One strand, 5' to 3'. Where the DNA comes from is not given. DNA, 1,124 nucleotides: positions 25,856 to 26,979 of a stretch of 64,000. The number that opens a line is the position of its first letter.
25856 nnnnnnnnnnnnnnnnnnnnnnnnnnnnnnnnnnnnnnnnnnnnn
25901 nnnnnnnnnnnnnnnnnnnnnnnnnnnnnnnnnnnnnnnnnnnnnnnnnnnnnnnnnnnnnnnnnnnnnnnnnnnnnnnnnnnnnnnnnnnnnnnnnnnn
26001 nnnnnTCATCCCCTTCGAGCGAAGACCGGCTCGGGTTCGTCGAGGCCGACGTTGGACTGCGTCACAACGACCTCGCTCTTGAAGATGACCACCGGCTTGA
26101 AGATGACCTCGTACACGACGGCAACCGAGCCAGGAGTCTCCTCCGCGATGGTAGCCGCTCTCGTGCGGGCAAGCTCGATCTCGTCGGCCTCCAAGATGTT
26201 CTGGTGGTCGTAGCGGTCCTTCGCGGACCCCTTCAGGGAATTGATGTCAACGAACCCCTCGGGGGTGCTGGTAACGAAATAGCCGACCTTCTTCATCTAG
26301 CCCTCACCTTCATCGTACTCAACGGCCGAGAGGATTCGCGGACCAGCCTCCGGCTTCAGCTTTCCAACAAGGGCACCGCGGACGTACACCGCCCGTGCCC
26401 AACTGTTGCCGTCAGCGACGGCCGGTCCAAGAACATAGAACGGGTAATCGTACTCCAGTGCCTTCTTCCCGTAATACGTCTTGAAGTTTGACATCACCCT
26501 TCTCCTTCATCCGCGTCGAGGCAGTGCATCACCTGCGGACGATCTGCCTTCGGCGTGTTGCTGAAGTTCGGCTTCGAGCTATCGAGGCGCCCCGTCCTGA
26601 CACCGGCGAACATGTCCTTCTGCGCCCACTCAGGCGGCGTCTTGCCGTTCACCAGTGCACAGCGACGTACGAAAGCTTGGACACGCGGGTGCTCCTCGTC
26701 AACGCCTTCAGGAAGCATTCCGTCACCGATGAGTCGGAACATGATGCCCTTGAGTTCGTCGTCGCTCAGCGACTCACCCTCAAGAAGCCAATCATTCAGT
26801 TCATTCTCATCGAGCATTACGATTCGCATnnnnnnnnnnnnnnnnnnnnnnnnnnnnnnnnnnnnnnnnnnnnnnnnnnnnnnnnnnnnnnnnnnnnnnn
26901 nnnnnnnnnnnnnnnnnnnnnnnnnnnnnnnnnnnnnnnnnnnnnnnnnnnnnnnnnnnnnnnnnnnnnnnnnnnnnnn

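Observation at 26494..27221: HicA-like (YcfA family) small gene inside a run of coupled mini-ORFs: possible phage-carried toxin-antitoxin or an RNase used against the host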

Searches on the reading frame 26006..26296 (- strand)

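Call 3: search_protein_families(library=pfam, proteins=[window:26006-26296:-], max_evalue=1)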
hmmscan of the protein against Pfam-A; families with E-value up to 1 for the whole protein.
window:26006-26296:- (96 aa): 0 families

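Call 4: search_protein_families(library=phrogs, proteins=[window:26006-26296:-], max_evalue=0.1)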
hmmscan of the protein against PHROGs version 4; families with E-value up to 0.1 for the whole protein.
window:26006-26296:- (96 aa): 1 family
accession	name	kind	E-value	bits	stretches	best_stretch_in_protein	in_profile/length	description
phrog_11646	-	unknown function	0.057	14.3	1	16-35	21-40/57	-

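Call 19: search_protein_families(library=ncbifam, proteins=[window:26006-26296:-], max_evalue=1)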
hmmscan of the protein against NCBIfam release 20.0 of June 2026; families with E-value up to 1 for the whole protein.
window:26006-26296:- (96 aa): 0 families

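Call 20: search_protein_families(library=padloc, proteins=[window:26006-26296:-], max_evalue=1)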
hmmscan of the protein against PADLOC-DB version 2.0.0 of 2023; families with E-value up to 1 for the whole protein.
window:26006-26296:- (96 aa): 0 families

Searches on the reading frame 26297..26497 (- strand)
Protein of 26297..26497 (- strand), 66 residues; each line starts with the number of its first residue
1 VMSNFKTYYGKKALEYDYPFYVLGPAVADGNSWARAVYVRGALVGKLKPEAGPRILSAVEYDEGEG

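Call 3: search_protein_families(library=pfam, proteins=[window:26297-26497:-], max_evalue=1)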
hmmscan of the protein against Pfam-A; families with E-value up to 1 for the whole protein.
window:26297-26497:- (66 aa): 0 families

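Call 4: search_protein_families(library=phrogs, proteins=[window:26297-26497:-], max_evalue=0.1)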
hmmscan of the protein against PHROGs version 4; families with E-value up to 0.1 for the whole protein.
window:26297-26497:- (66 aa): 0 families

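Call 19: search_protein_families(library=ncbifam, proteins=[window:26297-26497:-], max_evalue=1)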
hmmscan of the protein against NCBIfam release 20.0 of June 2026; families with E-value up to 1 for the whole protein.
window:26297-26497:- (66 aa): 0 families

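Call 20: search_protein_families(library=padloc, proteins=[window:26297-26497:-], max_evalue=1)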
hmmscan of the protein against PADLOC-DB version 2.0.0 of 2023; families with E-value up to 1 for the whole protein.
window:26297-26497:- (66 aa): 0 families

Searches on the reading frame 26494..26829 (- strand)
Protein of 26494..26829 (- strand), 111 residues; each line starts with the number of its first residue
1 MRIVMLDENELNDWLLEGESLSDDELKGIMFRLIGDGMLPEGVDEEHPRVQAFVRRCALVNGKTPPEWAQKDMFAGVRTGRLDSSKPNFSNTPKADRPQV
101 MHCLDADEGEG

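Call 3: search_protein_families(library=pfam, proteins=[window:26494-26829:-], max_evalue=1)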
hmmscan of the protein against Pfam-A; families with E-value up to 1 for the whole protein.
window:26494-26829:- (111 aa): 1 family
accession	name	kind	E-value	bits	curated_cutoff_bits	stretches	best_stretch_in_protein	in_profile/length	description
PF00476.26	DNA_pol_A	-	0.4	10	34.3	1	75-95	114-134/381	DNA polymerase family A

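Call 4: search_protein_families(library=phrogs, proteins=[window:26494-26829:-], max_evalue=0.1)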
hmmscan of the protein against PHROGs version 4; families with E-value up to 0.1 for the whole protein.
window:26494-26829:- (111 aa): 0 families

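Call 18: find_homologous_proteins(query=window:26494-26829:-, max_evalue=0.001)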
Query window:26494-26829:- (111 aa): 2 proteins with E <= 0.001 among 6 candidates.
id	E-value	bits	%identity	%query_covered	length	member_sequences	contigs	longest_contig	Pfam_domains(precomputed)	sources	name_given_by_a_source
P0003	7.8e-70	250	100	100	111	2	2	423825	-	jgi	jgi:hypothetical protein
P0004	2.1e-34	136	60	100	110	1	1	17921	-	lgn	-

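Call 19: search_protein_families(library=ncbifam, proteins=[window:26494-26829:-], max_evalue=1)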
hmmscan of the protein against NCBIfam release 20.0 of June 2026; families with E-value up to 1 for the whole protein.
window:26494-26829:- (111 aa): 0 families

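Call 20: search_protein_families(library=padloc, proteins=[window:26494-26829:-], max_evalue=1)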
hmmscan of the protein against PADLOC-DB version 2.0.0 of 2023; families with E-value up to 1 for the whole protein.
window:26494-26829:- (111 aa): 0 families

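Call 56: predict_structure(alignment_id=A2)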
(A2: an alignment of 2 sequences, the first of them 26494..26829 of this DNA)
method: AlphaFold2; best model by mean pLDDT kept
length: 111 residues; sequences in the alignment: 2
mean_pLDDT: 55.4   pTM: 0.39
mean pLDDT of the five models: 55.4, 51.5, 49.7, 48.1, 43.0
residues with pLDDT >= 90: 0; 70-90: 12; 50-70: 70; < 50: 29
segments of 3 or more residues with pLDDT < 50: 1-5, 74-86, 90-93
pLDDT, mean of each block of 10 residues (from residue 1): 45 51 57 59 65 68 70 46 44 51 53 43
secondary structure, 60 per line:
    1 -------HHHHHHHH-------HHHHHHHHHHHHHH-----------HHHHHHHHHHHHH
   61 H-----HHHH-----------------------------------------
elements in order: H8-15 H23-36 H48-61 H67-70
